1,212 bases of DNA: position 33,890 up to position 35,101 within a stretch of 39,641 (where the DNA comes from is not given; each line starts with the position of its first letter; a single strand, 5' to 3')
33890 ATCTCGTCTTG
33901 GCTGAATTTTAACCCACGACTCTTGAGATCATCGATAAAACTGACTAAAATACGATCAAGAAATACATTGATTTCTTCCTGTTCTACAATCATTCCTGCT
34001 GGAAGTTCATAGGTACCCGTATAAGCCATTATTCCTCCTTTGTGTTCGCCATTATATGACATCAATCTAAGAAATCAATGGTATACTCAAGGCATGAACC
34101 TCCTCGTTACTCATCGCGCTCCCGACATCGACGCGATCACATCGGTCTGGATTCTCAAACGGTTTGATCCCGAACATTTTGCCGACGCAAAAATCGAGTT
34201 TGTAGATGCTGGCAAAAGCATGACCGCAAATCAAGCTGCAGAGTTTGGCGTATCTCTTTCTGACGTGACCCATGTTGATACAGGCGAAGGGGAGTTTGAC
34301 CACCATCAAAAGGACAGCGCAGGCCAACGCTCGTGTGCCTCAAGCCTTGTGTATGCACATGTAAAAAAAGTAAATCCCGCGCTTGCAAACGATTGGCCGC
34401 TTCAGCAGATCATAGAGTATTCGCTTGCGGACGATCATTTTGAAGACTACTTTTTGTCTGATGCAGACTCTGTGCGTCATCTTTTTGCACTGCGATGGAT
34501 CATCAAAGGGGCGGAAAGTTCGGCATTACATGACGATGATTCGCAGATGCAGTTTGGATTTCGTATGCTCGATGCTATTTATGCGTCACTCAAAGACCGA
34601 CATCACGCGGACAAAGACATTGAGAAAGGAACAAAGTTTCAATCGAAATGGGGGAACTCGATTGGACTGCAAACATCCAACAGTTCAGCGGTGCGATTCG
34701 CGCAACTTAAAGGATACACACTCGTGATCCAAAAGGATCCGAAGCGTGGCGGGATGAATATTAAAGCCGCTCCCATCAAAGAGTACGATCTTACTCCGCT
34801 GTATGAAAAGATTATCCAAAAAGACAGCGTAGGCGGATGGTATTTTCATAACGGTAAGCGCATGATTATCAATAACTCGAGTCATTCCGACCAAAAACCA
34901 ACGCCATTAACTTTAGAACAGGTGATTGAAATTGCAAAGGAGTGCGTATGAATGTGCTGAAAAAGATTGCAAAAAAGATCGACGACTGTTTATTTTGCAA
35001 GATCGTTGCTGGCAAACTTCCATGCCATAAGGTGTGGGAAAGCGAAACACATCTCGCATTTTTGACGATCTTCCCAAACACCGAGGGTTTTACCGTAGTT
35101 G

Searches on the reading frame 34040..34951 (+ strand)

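Call 10: search_protein_families(library=pfam, proteins=[window:34040-34951:+], max_evalue=0.01)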
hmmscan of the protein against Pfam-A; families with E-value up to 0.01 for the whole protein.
window:34040-34951:+ (303 aa): 1 family
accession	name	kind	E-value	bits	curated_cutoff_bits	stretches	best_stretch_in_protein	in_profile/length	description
PF09828.14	ChrB_C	-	3.8e-05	24.5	25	1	23-80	2-56/132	ChrB, C-terminal domain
